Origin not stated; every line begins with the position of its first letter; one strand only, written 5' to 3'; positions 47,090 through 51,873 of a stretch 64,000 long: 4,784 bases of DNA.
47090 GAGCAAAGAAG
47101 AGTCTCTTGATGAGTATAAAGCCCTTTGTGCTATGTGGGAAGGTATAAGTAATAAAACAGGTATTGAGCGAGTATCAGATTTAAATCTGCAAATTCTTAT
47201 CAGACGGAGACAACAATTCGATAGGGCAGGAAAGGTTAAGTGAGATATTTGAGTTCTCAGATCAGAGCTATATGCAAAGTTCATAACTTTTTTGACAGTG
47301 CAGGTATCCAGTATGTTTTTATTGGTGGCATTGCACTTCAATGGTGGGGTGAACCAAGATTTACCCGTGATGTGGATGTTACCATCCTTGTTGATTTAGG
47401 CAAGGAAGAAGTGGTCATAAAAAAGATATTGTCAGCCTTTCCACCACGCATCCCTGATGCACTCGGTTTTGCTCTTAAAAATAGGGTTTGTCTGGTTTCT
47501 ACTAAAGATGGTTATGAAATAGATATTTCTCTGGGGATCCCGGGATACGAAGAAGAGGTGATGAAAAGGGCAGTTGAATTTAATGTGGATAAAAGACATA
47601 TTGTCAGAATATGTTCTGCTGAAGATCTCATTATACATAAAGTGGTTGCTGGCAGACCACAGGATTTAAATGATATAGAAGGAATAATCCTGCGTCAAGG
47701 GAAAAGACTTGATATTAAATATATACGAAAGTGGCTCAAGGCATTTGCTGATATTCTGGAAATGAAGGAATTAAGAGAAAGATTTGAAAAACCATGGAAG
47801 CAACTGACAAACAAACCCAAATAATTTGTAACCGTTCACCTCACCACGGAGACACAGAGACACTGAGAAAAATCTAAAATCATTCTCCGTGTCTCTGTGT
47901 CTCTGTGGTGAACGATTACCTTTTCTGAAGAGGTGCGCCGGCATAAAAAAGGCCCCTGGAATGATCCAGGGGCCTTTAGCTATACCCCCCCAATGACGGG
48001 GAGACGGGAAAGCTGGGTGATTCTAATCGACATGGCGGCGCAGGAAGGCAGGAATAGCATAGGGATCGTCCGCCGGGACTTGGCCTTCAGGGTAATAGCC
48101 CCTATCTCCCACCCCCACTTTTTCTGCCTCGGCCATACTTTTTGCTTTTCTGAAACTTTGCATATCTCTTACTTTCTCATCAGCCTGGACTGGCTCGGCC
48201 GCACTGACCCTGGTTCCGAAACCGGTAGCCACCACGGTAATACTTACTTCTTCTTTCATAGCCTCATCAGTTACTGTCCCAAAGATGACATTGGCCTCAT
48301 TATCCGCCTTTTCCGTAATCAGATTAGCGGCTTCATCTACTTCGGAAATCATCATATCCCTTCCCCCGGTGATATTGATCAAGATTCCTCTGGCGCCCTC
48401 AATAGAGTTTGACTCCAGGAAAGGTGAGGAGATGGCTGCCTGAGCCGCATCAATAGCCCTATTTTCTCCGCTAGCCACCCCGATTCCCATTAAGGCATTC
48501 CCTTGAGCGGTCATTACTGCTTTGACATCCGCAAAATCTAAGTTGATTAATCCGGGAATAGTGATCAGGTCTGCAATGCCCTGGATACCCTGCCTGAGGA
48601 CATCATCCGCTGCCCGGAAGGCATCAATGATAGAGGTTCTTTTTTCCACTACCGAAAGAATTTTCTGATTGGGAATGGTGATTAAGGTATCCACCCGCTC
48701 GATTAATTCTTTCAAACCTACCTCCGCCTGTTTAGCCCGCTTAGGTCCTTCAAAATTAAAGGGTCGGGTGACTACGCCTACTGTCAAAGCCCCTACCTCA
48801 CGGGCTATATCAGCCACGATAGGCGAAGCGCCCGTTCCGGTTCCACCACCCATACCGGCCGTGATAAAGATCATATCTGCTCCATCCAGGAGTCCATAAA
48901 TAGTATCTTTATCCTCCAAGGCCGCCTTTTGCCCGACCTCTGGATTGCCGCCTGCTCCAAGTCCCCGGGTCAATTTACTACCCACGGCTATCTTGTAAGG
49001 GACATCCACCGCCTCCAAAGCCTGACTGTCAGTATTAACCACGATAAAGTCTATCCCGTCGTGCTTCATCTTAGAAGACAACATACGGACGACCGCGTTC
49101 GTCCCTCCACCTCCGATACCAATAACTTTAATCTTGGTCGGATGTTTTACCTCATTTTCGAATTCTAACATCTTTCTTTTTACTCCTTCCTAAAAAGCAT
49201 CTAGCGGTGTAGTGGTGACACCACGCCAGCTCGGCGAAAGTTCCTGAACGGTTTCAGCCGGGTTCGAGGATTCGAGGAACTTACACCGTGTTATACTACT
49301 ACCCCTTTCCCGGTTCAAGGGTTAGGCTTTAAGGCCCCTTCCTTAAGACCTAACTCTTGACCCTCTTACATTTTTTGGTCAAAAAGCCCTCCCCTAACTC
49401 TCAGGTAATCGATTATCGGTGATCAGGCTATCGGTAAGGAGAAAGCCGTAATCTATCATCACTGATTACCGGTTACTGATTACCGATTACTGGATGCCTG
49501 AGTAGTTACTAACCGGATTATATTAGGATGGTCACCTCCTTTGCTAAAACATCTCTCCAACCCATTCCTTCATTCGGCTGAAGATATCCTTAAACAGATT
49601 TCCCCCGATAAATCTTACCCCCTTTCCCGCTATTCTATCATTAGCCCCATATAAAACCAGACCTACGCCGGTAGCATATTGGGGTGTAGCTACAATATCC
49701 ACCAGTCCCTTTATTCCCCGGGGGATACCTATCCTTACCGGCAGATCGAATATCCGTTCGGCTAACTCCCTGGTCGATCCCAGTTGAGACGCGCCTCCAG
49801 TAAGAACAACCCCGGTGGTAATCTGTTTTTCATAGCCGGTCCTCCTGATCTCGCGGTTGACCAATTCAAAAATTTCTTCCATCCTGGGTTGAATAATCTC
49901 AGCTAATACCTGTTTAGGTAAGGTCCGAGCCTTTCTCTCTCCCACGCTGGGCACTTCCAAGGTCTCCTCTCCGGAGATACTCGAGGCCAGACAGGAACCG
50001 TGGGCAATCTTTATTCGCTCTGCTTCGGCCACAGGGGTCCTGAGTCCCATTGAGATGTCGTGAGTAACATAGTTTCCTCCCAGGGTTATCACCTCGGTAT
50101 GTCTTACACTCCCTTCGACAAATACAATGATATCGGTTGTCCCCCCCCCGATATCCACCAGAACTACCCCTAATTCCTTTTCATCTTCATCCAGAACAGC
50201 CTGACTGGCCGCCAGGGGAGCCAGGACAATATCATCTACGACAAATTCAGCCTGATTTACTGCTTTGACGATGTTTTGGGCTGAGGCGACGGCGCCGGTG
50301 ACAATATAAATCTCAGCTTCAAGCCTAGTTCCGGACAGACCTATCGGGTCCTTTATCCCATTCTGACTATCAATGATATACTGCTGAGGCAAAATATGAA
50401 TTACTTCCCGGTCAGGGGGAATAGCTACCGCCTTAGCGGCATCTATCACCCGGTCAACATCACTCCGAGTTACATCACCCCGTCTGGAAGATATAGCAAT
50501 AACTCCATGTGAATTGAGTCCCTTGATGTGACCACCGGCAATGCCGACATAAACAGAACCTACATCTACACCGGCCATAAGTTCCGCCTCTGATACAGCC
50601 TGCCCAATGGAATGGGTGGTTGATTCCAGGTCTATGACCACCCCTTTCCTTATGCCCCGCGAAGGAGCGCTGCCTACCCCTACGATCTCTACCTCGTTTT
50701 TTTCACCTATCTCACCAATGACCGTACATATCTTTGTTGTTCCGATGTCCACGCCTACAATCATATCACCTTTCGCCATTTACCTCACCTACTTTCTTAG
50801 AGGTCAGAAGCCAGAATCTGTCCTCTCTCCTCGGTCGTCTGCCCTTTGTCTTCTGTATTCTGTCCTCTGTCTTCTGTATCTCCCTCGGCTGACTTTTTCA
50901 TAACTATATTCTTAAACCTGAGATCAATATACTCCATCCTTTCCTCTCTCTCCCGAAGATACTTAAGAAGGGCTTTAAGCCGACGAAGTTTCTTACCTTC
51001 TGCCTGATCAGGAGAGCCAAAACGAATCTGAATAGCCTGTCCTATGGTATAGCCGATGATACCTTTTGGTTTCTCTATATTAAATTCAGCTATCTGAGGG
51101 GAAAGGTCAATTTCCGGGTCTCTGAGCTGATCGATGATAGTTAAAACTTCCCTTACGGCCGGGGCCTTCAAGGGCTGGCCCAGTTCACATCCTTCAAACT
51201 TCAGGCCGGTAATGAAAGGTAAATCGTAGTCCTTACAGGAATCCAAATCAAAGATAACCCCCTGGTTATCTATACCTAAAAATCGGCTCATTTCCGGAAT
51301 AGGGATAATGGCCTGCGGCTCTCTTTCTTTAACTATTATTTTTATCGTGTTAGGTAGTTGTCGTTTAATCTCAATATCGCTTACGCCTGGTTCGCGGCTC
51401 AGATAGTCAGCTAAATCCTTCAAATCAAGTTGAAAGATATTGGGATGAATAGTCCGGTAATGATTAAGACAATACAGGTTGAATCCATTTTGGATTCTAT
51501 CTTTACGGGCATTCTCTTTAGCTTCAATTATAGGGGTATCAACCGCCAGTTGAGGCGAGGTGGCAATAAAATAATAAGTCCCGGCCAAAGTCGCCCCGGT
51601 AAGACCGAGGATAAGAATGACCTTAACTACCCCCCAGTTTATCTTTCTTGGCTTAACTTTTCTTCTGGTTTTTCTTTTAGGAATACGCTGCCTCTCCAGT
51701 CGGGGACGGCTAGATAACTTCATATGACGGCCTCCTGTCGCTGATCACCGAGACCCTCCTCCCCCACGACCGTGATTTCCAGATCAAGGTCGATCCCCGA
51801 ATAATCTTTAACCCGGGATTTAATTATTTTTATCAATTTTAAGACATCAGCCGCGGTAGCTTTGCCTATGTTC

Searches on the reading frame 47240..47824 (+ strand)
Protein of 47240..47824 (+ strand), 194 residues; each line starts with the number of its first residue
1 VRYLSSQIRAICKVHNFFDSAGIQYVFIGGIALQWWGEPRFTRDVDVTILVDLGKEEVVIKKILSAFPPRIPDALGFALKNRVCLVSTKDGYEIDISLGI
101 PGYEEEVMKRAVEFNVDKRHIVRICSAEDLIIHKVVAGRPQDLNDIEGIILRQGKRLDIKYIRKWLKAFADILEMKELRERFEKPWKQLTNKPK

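Call 5: search_protein_families(library=pfam, proteins=[window:47240-47824:+], max_evalue=0.01)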
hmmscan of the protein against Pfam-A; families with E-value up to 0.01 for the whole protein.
window:47240-47824:+ (194 aa): 3 families
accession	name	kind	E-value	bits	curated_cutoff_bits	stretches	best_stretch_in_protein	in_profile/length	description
PF19502.5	DUF6036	-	9.3e-09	35.7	23.6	1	23-188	20-158/164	Nucleotidyltransferase of unknown function (DUF6036)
PF09970.15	DUF2204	-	2.7e-07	30.8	20.3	1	104-171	100-169/181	Nucleotidyl transferase of unknown function (DUF2204)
PF08843.17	AbiEii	-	3e-07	31.1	22.5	1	22-137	12-148/238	Nucleotidyl transferase AbiEii toxin, Type IV TA system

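Call 13: find_encoding_contigs(protein=window:47240-47824:+, flank=10000, max_places=10)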
Protein window:47240-47824:+ (194 aa): no gene with exactly this product is on record in the collection.

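Call 31: search_protein_families(library=ncbifam, proteins=[window:47240-47824:+], max_evalue=0.01)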
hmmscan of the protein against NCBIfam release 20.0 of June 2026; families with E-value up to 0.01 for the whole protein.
window:47240-47824:+ (194 aa): 0 families

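Call 42: find_homologous_proteins(query=window:47240-47824:+, max_evalue=0.001)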
Query window:47240-47824:+ (194 aa): 3153 proteins with E <= 0.001 among 3241 candidates; the best 120 are listed.
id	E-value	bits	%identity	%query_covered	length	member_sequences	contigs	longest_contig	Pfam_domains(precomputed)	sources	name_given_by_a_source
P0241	1.6e-125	434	100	100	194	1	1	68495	PF08843.18,PF09970.16,PF19502.6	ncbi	ncbi:MAG: nucleotidyl transferase AbiEii/AbiGii toxin family protein [bacterium]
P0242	7.3e-94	331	78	97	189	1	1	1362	PF08843.18,PF09970.16,PF19502.6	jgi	jgi:hypothetical protein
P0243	1.5e-89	317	75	98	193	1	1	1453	PF08843.18,PF09970.16,PF19502.6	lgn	-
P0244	1.5e-88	313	73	98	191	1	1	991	PF08843.18,PF09970.16,PF19502.6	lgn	-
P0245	5.4e-88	312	71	97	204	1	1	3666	PF08843.18,PF09970.16,PF19502.6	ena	-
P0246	1.2e-86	307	71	97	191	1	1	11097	PF08843.18,PF09970.16,PF19502.6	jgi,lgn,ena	-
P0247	1.4e-86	307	71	98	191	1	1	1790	PF08843.18,PF09970.16,PF19502.6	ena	-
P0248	7.9e-86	305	74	94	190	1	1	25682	PF08843.18,PF09970.16,PF19502.6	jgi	-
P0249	3.1e-85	303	71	98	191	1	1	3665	PF08843.18,PF09970.16,PF19502.6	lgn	-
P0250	1.0e-84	301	71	97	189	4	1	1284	PF19502.6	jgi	jgi:hypothetical protein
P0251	3.1e-84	299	69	96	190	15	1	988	PF08843.18,PF09970.16,PF19502.6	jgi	-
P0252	3.9e-84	299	71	97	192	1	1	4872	PF08843.18,PF09970.16,PF19502.6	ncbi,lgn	-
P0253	5.3e-84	299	71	98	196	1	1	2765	PF08843.18,PF09970.16,PF19502.6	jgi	-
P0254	7.2e-84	298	71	98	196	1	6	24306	PF08843.18,PF09970.16,PF19502.6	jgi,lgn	-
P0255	1.6e-83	297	71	98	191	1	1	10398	PF08843.18,PF09970.16,PF19502.6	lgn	-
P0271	4.5e-79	282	68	98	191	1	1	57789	PF08843.18,PF09970.16,PF19502.6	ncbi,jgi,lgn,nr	ncbi:MAG: hypothetical protein CV087_04655 [Candidatus Brocadia sp. WS118]|nr:MAG: hypothetical prot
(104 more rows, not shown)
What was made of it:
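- Closest known: AbiE. Same: NCBI names the protein an AbiEii/AbiGii family toxin (call 42).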

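Call 44: find_encoding_contigs(protein=P0248, flank=4000, max_places=3)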
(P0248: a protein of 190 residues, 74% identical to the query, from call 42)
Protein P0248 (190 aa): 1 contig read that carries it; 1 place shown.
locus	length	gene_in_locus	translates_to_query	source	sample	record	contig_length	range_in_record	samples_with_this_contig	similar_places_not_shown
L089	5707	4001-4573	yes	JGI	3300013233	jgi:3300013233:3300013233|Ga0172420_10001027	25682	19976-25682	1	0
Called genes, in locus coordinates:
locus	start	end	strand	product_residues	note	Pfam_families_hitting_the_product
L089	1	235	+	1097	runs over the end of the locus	PF25596:CPSase_L_D1, PF02786:CPSase_L_D2, PF02787:CPSase_L_D3, PF25596:CPSase_L_D1, PF02222:ATP-grasp, PF02786:CPSase_L_D2, PF15632:ATPgrasp_Ter, PF02142:MGS, +4 more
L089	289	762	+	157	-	PF03449:GreA_GreB_N, PF01272:GreA_GreB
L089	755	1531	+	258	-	PF00175:NAD_binding_1, PF10418:DHODB_Fe-S_bind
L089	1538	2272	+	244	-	PF21350:Cas6_I-A, PF01881:Cas_Cas6_C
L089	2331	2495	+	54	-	-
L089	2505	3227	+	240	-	PF22600:MTPAP-like_central (faint), PF01909:NTP_transf_2, PF18765:Polbeta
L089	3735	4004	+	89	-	-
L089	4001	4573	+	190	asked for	PF09970:DUF2204 (faint), PF19502:DUF6036, PF08843:AbiEii (weak)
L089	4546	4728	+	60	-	-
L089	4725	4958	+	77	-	PF16277:DUF4926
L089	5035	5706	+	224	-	?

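Call 45: find_encoding_contigs(protein=P0271, flank=4000, max_places=3)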
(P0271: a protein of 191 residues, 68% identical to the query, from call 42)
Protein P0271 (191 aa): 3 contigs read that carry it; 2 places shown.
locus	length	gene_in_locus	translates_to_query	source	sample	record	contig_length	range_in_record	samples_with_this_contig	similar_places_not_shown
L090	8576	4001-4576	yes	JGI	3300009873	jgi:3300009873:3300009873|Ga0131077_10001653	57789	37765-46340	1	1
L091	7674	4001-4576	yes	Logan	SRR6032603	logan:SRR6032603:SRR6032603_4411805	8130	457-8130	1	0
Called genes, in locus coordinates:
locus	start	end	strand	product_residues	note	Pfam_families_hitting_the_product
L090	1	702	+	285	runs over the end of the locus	-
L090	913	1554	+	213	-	-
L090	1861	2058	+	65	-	-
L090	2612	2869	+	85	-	PF04014:MazE_antitoxin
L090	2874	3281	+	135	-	PF01850:PIN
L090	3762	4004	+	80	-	-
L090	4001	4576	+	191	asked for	PF09970:DUF2204 (faint), PF19502:DUF6036 (weak), PF08843:AbiEii (weak)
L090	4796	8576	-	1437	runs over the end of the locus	-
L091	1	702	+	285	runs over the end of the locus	-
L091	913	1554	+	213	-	-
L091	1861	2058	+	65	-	-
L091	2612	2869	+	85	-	PF04014:MazE_antitoxin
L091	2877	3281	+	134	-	PF01850:PIN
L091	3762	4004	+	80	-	-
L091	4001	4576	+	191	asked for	PF09970:DUF2204 (faint), PF19502:DUF6036 (weak), PF08843:AbiEii (weak)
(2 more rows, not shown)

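Call 54: search_protein_families(library=padloc, proteins=[window:47240-47824:+], max_evalue=1)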
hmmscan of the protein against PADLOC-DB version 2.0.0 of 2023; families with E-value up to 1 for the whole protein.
window:47240-47824:+ (194 aa): 2 families
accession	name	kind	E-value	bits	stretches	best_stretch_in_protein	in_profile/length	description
PDLC02291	AbiEii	-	0.00084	16.7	1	18-95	51-120/310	AbiEii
PDLC02324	AbiEii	-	0.0048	14.7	1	25-66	27-71/231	AbiEii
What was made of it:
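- Closest known: AbiE. Different: The PADLOC AbiEii models match only weakly (E 8e-4 and 5e-3, call 54).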

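Call 64: predict_structure(alignment_id=A3)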
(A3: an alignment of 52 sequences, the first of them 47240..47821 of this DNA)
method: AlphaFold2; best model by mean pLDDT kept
length: 194 residues; sequences in the alignment: 52
mean_pLDDT: 91.6   pTM: 0.86
mean pLDDT of the five models: 91.6, 91.4, 91.4, 91.1, 90.7
residues with pLDDT >= 90: 153; 70-90: 35; 50-70: 4; < 50: 2
segments of 3 or more residues with pLDDT < 50: none
pLDDT, mean of each block of 10 residues (from residue 1): 75 96 94 86 88 94 98 97 95 92 92 90 96 92 93 94 96 92 93 63
secondary structure, 60 per line:
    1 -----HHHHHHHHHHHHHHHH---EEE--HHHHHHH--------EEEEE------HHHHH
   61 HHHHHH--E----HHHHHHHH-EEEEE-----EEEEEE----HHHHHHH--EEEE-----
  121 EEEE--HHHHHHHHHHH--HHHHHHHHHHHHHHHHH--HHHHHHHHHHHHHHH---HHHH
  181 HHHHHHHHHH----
elements in order: H6-21 E25-27 H30-36 E45-49 H56-66 H74-81 E83-87 E93-98 H103-109 E112-115 E121-124 H127-137 H140-156 H159-173 H177-190

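Call 68: fold_search(model_id=the predicted structure, library=pdb)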
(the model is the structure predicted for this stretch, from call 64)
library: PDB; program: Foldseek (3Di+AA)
matches with E <= 10: 780; with E <= 0.001: 11
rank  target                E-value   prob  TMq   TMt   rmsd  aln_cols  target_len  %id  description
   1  8an5_B                1.8e-10  1.00  0.74  0.78   3.9       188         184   21  MenAT1 toxin-antitoxin complex (rv0078a-rv0078b) from Mycobacterium tuberculosis H37Rv (released 2023-08-02)
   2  8an4_B                3.3e-10  1.00  0.72  0.73   4.3       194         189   22  MenT1 toxin (rv0078a) from Mycobacterium tuberculosis H37Rv (released 2023-08-02)
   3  8an5_A                1.1e-09  1.00  0.69  0.69   4.8       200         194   22  MenAT1 toxin-antitoxin complex (rv0078a-rv0078b) from Mycobacterium tuberculosis H37Rv (released 2023-08-02)
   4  8an4_A                1.1e-09  1.00  0.69  0.69   5.3       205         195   20  MenT1 toxin (rv0078a) from Mycobacterium tuberculosis H37Rv (released 2023-08-02)
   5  8rr5                  9.9e-09  1.00  0.55  0.61   9.2       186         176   22  MenT1 toxin (rv0078a) from Mycobacterium tuberculosis H37Rv, phosphorylated at T39 (released 2024-09-11)
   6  5uvd                  4.3e-06  1.00  0.49  0.45   8.2       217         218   16  Crystal structure of an antigenic nucleotidyltransferase-like protein from Paracoccidioides brasiliensis (released 2018-01-31)
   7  5kqj_MODEL_1_A        1.6e-04  1.00  0.58  0.60   4.5       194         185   16  Solution Structure of Antibiotic-Resistance Factor ANT(2'')-Ia Reveals Substrate-Regulated Conformation Dynami (released 2017-07-12)
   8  4wqk                  3.9e-04  1.00  0.55  0.60   5.0       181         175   19  Crystal structure of aminoglycoside nucleotidylyltransferase ANT(2")-Ia, apo form (released 2014-11-12)
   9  2ewr                  4.1e-04  1.00  0.52  0.62   6.1       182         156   13  Crystal structure of a putative nucleotidyltransferase (tm1012) from Thermotoga maritima at 1.60 A resolution (released 2005-12-06)
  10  4fo1_A                4.4e-04  1.00  0.50  0.59   4.5       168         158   13  Crystal structure of lincosamide antibiotic adenylyltransferase LnuA, apo (released 2012-07-04)
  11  5cfu                  8.0e-04  1.00  0.56  0.61   5.0       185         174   18  Crystal Structure of ANT(2")-Ia in complex with adenylyl-2"-tobramycin (released 2016-07-20)
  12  5hc9_B                1.2e-03  0.99  0.43  0.25   8.4       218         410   12  Thermotoga maritima CCA-adding enzyme complexed with tRNA_CCA (released 2016-04-27)
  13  2fcl                  1.3e-03  1.00  0.52  0.63   6.0       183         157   12  Crystal structure of a putative nucleotidyltransferase (tm1012) from Thermotoga maritima at 1.35 A resolution (released 2006-03-14)
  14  3h3a_A                1.5e-03  0.99  0.42  0.24   8.5       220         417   10  The complex structure of CCA-adding enzyme with CTP (released 2009-10-13)
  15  5cfs                  2.0e-03  1.00  0.53  0.58   4.8       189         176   18  Crystal Structure of ANT(2")-Ia in complex with AMPCPP and tobramycin (released 2016-03-16)
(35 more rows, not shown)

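Call 70: search_solved_structures(query=A3, max_evalue=1, show_alignments=1)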
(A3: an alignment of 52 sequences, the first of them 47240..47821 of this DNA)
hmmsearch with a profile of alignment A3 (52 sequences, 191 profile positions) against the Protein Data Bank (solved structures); distinct sequences matched with E-value up to 1: 5.
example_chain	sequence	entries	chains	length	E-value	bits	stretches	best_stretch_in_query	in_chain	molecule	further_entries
8an4_A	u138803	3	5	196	1e-10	44.6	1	10-147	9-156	Bacterial toxin | Nucleotidyl transferase AbiEii/AbiGii toxin family protein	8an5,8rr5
5uvd_A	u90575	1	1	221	0.0039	19.9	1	9-74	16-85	Nucleotidyltransferase-like protein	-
5m6j_A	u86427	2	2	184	0.43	13.2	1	127-180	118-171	Nitrophorin-7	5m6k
4xmc_A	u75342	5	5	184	0.43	13.2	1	127-180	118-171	Nitrophorin-7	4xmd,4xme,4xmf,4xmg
4xmh_A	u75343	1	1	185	0.43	13.2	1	127-180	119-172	Nitrophorin-7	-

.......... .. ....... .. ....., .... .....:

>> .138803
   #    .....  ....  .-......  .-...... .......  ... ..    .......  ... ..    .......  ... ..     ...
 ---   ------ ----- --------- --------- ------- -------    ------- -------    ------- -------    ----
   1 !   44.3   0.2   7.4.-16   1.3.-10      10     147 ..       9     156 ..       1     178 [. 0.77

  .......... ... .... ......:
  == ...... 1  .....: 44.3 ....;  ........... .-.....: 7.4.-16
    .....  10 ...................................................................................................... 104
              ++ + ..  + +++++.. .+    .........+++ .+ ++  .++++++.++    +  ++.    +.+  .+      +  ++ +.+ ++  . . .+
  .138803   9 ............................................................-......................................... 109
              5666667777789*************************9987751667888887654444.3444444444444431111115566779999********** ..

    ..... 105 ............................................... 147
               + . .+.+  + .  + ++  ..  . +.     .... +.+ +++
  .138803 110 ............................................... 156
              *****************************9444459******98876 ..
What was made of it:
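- The best structural and sequence matches are MenT1 (calls 64, 68, 70).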

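Call 84: find_related_loci(query=A3, collection=viral_contigs, flank=3000)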
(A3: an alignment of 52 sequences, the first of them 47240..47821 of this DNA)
Query A3 (194 aa) in viral_contigs; peptide patterns used: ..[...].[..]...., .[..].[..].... (x = any residue, [..] = any of these).
13 stretches matched a pattern, but none encodes a relative of the query by tblastn (E <= 1e-3).

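Call 109: find_encoding_contigs(protein=P0242, flank=3000, max_places=3)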
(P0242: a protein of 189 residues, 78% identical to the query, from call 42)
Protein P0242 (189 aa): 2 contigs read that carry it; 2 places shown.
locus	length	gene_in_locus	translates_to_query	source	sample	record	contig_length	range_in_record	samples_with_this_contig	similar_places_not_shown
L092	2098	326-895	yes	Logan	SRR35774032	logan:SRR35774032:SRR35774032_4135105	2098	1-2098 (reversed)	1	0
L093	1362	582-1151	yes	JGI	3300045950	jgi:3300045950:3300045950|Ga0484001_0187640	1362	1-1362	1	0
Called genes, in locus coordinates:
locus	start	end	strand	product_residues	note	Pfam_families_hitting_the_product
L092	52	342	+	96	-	-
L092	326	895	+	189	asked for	PF09970:DUF2204 (faint), PF19502:DUF6036, PF08843:AbiEii (weak)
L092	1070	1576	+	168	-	PF10543:ORF6N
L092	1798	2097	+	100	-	?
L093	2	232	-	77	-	?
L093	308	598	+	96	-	-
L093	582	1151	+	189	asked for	PF09970:DUF2204 (faint), PF19502:DUF6036, PF08843:AbiEii (weak)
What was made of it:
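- The TA module is a self-contained unit found in unrelated contexts (calls 44, 45, 109).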

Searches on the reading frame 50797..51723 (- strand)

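Call 103: search_protein_families(library=pfam, proteins=[window:50797-51723:-], max_evalue=0.00001)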
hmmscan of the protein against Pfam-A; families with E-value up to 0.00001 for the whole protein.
window:50797-51723:- (308 aa): 2 families
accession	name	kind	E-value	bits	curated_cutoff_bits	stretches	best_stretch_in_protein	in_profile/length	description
PF03799.20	FtsQ_DivIB_C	-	1.4e-08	36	21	1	150-269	11-114/114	Cell division protein FtsQ/DivIB, C-terminal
PF08478.15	POTRA_1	-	2.4e-07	31.4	23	1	95-134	30-69/69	POTRA domain, FtsQ-type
